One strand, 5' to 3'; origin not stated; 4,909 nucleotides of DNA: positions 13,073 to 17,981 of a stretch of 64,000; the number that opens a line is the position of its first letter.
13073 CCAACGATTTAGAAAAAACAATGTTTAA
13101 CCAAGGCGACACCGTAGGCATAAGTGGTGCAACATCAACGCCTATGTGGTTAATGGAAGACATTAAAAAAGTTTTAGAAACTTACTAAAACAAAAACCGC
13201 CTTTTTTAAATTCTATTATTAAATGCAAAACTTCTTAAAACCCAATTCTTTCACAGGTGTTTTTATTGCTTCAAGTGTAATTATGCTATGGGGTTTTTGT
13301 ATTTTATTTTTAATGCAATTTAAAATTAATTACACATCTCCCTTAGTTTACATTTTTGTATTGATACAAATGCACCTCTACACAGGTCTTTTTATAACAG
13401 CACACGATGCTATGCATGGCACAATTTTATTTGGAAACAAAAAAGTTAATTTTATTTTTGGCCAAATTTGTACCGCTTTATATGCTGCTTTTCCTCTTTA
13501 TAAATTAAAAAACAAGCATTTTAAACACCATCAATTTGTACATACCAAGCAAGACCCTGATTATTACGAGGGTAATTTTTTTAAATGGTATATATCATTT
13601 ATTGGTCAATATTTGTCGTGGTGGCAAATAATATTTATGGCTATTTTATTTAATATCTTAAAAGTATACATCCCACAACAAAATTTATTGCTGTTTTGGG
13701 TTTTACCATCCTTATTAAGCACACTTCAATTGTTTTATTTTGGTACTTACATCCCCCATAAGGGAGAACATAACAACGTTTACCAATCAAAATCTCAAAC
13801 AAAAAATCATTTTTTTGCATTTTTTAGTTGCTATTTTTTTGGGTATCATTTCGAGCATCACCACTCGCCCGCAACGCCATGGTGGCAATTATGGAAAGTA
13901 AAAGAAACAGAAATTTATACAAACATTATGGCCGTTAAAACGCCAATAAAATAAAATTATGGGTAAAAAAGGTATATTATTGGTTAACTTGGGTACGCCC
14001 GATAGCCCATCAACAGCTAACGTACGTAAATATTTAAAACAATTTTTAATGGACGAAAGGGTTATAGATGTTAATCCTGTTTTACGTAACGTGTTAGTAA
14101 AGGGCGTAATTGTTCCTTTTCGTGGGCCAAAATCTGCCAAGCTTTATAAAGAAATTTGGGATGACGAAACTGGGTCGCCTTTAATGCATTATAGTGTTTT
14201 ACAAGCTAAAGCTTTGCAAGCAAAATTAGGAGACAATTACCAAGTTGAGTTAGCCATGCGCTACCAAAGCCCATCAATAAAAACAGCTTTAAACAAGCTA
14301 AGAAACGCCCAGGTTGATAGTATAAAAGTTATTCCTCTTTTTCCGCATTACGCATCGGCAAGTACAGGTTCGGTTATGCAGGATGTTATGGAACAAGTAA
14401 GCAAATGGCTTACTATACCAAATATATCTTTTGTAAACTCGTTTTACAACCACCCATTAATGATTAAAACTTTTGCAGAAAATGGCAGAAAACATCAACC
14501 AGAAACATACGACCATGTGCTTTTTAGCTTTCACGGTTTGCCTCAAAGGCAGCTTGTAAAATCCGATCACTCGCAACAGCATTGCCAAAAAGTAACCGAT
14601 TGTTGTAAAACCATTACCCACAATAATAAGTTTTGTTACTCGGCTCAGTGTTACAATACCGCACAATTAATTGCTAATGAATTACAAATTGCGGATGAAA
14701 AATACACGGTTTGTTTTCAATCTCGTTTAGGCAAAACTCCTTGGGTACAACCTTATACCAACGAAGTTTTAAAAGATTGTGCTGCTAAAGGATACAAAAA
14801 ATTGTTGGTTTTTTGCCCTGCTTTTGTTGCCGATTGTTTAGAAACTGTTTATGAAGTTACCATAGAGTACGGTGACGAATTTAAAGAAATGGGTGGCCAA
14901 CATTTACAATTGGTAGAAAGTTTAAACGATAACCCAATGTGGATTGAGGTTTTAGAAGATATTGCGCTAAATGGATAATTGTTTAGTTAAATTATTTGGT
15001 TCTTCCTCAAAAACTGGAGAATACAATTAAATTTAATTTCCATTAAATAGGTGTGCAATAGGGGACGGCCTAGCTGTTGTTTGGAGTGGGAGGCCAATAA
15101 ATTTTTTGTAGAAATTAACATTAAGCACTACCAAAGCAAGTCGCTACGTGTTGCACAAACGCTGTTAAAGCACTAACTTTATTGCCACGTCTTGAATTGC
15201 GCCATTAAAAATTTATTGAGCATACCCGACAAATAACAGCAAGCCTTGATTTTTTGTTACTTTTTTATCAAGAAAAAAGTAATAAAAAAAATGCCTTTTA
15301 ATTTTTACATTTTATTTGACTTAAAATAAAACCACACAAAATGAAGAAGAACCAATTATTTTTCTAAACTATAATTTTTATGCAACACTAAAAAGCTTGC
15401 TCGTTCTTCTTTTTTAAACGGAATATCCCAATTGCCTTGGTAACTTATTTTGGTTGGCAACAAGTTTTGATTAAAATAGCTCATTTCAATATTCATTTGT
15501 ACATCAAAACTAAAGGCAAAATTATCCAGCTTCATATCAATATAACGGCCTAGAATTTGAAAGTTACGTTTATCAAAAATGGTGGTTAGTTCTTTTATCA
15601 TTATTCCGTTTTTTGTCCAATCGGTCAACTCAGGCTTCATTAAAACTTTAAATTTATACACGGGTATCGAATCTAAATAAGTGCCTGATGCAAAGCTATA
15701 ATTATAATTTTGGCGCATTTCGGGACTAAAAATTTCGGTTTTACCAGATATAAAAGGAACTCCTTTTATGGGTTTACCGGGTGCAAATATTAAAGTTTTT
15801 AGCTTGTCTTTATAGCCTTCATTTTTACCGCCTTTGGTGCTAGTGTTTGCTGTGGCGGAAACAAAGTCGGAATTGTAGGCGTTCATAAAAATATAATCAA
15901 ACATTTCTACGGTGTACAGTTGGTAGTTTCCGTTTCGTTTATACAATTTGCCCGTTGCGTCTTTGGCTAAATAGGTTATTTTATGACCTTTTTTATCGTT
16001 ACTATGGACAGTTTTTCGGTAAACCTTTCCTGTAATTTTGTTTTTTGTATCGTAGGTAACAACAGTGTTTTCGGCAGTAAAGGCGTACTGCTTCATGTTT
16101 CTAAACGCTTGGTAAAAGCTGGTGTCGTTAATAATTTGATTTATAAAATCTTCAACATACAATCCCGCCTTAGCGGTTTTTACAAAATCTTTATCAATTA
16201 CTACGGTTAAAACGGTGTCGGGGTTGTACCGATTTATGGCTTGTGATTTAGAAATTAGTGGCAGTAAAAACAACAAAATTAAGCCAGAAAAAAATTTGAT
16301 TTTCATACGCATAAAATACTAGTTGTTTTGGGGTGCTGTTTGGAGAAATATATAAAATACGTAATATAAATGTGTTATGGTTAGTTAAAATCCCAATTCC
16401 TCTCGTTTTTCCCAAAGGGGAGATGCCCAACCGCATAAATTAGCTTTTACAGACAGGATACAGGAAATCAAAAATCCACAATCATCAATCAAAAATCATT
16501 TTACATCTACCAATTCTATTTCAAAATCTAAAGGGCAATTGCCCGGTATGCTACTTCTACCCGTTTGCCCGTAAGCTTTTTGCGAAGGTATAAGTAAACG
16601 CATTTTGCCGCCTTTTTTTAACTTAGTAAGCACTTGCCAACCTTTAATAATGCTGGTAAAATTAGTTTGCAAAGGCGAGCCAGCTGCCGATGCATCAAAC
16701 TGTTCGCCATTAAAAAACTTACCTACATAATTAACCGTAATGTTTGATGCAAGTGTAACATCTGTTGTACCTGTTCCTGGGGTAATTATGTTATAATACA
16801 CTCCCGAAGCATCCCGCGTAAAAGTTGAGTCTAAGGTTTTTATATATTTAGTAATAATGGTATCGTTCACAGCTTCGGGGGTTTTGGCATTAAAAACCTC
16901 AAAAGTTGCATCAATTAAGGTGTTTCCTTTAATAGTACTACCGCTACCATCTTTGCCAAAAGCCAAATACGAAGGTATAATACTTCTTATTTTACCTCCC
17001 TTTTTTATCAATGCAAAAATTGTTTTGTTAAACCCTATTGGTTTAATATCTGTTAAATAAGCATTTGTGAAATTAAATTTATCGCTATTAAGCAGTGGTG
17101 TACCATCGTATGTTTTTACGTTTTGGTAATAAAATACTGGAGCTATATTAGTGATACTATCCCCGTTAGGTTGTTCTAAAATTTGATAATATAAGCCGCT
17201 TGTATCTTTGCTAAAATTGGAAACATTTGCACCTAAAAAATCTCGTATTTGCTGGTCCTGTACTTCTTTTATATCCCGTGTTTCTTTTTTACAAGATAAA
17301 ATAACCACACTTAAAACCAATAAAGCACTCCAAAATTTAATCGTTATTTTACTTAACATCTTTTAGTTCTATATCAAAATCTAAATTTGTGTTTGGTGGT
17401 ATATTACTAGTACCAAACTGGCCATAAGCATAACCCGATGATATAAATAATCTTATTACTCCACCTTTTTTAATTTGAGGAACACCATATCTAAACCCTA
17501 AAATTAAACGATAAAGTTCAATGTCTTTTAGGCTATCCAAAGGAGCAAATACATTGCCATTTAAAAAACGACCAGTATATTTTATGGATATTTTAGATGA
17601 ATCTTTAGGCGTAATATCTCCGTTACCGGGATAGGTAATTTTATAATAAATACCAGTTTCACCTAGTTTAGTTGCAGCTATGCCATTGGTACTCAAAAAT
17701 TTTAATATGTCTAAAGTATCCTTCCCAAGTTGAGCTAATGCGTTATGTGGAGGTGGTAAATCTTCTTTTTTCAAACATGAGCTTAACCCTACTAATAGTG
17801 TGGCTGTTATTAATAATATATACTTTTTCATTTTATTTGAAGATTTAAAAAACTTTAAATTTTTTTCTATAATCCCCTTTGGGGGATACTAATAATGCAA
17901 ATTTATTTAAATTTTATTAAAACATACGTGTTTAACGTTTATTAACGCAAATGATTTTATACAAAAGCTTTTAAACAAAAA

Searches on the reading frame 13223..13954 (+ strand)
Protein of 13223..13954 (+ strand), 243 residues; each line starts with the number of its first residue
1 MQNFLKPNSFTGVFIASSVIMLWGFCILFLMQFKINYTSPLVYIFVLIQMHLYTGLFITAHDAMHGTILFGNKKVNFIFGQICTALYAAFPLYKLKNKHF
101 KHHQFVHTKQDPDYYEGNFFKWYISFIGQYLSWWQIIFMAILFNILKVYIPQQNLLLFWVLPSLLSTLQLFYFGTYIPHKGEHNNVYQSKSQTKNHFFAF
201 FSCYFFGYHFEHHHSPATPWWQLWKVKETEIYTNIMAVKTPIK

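Call 64: search_protein_families(library=pfam, max_evalue=0.00001, proteins=[window:13223-13954:+])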
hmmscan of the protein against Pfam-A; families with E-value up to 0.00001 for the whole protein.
window:13223-13954:+ (243 aa): 1 family
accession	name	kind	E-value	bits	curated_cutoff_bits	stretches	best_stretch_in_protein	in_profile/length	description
PF00487.30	FA_desaturase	-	4e-19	69.8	29.7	2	40-143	3-108/253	Fatty acid desaturase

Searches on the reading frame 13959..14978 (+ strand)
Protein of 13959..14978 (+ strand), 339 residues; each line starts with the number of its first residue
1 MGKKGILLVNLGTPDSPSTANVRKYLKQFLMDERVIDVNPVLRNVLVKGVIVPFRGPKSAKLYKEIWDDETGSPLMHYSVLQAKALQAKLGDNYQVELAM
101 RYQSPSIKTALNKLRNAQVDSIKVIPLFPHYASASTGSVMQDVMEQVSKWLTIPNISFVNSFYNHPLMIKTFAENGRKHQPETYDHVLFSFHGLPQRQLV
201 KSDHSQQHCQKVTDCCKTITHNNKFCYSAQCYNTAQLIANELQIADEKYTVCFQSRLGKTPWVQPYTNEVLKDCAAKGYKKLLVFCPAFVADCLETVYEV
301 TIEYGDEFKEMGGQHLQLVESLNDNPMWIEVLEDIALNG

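Call 64: search_protein_families(library=pfam, max_evalue=0.00001, proteins=[window:13959-14978:+])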
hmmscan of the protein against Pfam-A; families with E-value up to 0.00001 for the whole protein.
window:13959-14978:+ (339 aa): 2 families
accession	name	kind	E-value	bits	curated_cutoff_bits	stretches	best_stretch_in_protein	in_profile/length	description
PF00762.24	Ferrochelatase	-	5e-103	344.9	27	1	3-336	1-313/317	Ferrochelatase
PF01903.22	CbiX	-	6.8e-06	26.8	22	0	84-149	17-78/106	CbiX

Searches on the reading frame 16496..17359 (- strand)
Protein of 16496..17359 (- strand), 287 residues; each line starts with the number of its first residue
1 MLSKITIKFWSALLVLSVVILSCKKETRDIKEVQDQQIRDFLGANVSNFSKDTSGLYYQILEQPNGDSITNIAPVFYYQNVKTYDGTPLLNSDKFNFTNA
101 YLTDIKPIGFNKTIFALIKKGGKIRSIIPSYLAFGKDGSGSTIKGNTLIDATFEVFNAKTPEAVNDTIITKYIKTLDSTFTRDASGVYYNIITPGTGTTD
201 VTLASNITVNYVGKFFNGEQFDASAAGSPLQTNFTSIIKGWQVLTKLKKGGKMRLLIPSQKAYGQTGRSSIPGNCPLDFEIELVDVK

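Call 64: search_protein_families(library=pfam, max_evalue=0.00001, proteins=[window:16496-17359:-])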
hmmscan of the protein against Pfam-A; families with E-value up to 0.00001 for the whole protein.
window:16496-17359:- (287 aa): 1 family
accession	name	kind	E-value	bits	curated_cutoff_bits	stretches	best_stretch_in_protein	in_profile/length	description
PF00254.34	FKBP_C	-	1.7e-19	70.4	21.1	1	202-284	6-94/94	FKBP-type peptidyl-prolyl cis-trans isomerase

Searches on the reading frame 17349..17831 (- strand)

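Call 64: search_protein_families(library=pfam, max_evalue=0.00001, proteins=[window:17349-17831:-])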
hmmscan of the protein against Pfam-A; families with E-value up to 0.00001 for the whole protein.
window:17349-17831:- (160 aa): 1 family
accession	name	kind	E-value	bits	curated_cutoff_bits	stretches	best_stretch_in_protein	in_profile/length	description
PF00254.34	FKBP_C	-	3.8e-13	50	21.1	1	72-157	2-94/94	FKBP-type peptidyl-prolyl cis-trans isomerase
